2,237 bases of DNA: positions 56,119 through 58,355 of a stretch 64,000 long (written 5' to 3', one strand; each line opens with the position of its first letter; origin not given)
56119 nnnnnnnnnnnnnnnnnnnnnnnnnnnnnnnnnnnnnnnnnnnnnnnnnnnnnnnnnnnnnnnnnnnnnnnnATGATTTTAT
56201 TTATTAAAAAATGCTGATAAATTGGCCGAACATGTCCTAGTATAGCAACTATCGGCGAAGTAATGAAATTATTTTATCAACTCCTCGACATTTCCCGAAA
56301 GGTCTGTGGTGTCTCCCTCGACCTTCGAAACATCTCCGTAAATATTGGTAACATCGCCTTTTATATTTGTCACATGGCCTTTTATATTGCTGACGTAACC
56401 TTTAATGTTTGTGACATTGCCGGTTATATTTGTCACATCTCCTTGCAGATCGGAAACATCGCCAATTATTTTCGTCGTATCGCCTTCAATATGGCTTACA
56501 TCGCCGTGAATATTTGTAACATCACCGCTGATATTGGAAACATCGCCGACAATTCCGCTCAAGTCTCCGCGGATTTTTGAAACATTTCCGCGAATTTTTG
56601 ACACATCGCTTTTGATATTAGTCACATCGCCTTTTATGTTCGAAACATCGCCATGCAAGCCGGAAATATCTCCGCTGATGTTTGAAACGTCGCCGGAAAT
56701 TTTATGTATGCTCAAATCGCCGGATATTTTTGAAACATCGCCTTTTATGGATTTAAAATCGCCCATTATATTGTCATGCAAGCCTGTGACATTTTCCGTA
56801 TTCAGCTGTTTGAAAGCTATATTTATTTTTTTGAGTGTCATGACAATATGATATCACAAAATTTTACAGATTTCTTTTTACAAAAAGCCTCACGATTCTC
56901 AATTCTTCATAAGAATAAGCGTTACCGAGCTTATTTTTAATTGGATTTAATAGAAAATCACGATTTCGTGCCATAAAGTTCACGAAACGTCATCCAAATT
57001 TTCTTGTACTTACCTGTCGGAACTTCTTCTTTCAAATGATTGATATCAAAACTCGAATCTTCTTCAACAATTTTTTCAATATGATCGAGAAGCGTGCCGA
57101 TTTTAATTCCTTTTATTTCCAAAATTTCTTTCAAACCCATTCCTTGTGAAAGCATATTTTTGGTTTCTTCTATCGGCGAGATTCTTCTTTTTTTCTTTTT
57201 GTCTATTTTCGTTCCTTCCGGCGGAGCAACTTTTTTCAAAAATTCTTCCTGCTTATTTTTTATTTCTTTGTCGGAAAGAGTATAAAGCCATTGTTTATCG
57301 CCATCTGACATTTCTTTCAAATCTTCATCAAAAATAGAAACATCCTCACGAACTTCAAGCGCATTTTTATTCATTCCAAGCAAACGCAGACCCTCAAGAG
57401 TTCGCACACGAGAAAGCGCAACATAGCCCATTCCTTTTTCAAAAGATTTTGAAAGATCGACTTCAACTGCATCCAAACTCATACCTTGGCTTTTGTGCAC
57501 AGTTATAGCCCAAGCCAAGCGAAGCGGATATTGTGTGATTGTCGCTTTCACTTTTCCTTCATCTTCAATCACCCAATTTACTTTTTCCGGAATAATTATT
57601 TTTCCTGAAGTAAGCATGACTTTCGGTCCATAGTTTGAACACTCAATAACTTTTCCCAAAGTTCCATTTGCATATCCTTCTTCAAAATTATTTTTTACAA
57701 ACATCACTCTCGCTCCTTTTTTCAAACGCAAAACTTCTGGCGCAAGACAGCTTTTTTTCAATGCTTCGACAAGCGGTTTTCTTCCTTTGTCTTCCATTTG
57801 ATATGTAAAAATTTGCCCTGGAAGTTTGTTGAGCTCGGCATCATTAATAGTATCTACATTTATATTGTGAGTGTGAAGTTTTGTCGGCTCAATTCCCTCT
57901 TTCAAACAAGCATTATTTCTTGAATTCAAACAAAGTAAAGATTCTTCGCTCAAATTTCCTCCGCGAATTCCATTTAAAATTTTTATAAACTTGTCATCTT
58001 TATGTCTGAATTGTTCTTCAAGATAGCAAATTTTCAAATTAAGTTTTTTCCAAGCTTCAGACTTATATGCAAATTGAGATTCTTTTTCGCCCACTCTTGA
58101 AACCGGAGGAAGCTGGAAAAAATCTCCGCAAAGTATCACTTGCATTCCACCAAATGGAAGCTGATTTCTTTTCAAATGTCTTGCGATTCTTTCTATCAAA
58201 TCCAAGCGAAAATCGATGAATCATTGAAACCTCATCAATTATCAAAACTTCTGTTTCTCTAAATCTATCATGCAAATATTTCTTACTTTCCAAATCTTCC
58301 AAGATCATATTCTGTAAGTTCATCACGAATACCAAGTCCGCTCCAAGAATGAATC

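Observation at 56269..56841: Cytoplasmic protein made almost entirely of about 22 GDV(S/T)NIx heptads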

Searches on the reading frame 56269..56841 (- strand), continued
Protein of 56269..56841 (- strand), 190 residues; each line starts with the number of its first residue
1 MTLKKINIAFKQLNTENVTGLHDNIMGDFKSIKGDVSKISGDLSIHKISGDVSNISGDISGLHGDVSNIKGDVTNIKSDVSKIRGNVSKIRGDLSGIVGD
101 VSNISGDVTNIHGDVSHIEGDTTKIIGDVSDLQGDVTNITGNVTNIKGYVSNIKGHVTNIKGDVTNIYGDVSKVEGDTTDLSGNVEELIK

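Call 61: search_protein_families(library=pfam, proteins=[P0058, P0060, P0053, P0040, P0100, P0136, P0153, P0092, P0140], max_evalue=0.00001)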
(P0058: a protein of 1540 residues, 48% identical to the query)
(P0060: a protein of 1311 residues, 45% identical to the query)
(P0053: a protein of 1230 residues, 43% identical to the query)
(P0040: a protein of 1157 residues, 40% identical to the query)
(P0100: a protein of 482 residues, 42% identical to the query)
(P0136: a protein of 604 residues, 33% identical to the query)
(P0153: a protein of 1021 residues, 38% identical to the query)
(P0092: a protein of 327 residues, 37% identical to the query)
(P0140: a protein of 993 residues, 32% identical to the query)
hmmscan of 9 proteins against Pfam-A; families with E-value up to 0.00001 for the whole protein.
P0058 (1540 aa): 1 family
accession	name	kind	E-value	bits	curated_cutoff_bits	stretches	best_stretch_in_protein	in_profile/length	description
PF07889.17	DUF1664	-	3.1e-06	27.7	34.6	0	1217-1277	54-114/124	Protein of unknown function (DUF1664)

P0060 (1311 aa): 0 families

P0053 (1230 aa): 0 families

P0040 (1157 aa): 23 families
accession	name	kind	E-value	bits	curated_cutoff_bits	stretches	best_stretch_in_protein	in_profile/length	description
PF05662.19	YadA_stalk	-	9.7e-77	253.6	28.4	10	166-206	3-40/43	Coiled stalk of trimeric autotransporter adhesin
PF04513.17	Baculo_PEP_C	-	7.3e-22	78.4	38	0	71-140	43-110/140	Baculovirus polyhedron envelope protein, PEP, C terminus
PF07889.17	DUF1664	-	2.7e-17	63.4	34.6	0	286-348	59-121/124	Protein of unknown function (DUF1664)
PF23991.1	DUF7310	-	8.2e-16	58.7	40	0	75-142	12-78/83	Coiled-coil region of unknown function (DUF7310)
PF06810.17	Phage_scaffold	-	1.4e-15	58.1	35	0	62-128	21-80/170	Phage capsid assembly scaffolding protein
PF10805.13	DUF2730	-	2.4e-15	56.9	24.9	0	294-349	34-91/102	Protein of unknown function (DUF2730)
PF03895.21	YadA_anchor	-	7e-14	52.1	22.7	1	1096-1157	1-60/60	YadA-like membrane anchor domain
PF25014.1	NET2A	-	1.3e-12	48.6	33.1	0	285-352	124-191/235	NET2A-like domain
PF16888.10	YwqH-like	-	1.4e-12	48.4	33.7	0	303-360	6-63/123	YwqH-like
PF04728.18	LPP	-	6.6e-12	46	29.1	0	618-649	1-32/53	Lipoprotein leucine-zipper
PF05377.16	FlaC_arch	-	2.3e-09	37.9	27.8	0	103-138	2-37/55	Flagella accessory protein C (FlaC)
PF16526.10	CLZ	-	1.1e-08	35.8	26.7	0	293-331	24-62/71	C-terminal leucine zipper domain of cyclic nucleotide-gated channels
PF05658.19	YadA_head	-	1.2e-08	35.5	25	1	967-993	1-27/27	YadA head domain repeat (2 copies)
PF08700.17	VPS51_Exo84_N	-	1.7e-08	34.9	24.2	0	67-99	52-84/87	Vps51/EXO84/COG1 N-terminal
PF08614.16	ATG16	-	3.5e-08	34.3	33.7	0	273-352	64-140/200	Autophagy protein 16 (ATG16)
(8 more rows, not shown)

P0100 (482 aa): 0 families

P0136 (604 aa): 4 families
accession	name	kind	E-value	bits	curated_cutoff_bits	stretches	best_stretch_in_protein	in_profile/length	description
PF05662.19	YadA_stalk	-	2e-63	210.9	28.4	7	150-190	3-40/43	Coiled stalk of trimeric autotransporter adhesin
PF04728.18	LPP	-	7.1e-11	42.7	29.1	0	87-114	1-28/53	Lipoprotein leucine-zipper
PF07889.17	DUF1664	-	6.5e-09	36.3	34.6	0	84-120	85-121/124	Protein of unknown function (DUF1664)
PF23284.2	KOW2_Spt5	-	7.4e-06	26.2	28.9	0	92-114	9-31/50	Transcription elongation factor SPT5, second KOW domain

P0153 (1021 aa): 1 family
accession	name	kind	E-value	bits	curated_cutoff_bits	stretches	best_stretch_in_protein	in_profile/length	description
PF00082.27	Peptidase_S8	-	4.6e-30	105.3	21.8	1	303-556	36-288/288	Subtilase family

P0092 (327 aa): 1 family
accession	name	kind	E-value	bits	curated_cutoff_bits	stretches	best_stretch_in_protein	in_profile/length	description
PF23969.1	DUF7296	-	1.9e-28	99.7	27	1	206-311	2-106/115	Domain of unknown function (DUF7296)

P0140 (993 aa): 0 families

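Call 65: search_protein_families(library=padloc, proteins=[window:56269-56841:-, L007:5977-6546:+, L004:5989-6387:+], max_evalue=0.001)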
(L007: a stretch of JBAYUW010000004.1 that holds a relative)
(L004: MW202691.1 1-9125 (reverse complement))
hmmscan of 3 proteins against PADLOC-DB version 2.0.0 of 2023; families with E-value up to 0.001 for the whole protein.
window:56269-56841:- (190 aa): 0 families

L007:5977-6546:+ (190 aa): 0 families

L004:5989-6387:+ (133 aa): 0 families
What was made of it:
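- There are no PADLOC matches (call 65).
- Tried and rejected: Defence-system models: no match (call 65).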

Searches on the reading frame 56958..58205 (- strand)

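Call 16: search_protein_families(library=pfam, proteins=[window:56958-58205:-], max_evalue=0.001)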
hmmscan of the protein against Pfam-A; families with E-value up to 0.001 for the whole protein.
window:56958-58205:- (415 aa): 5 families
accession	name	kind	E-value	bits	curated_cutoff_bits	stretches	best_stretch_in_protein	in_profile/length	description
PF05970.20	PIF1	-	7.3e-15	55.6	25.9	1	3-88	121-220/223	PIF1-like helicase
PF21530.3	Pif1_2B_dom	-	7.5e-09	35.6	23.9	1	146-188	3-46/47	DNA helicase Pif1, 2B domain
PF14493.12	HTH_40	-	3.5e-08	34.1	27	1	346-410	3-64/89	Helix-turn-helix domain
PF02689.20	Herpes_Helicase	-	2.9e-06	26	27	1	214-287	713-785/808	Helicase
PF13538.12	UvrD_C_2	-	9.9e-05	22.6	27.4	1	230-267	1-45/52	UvrD-like helicase C-terminal domain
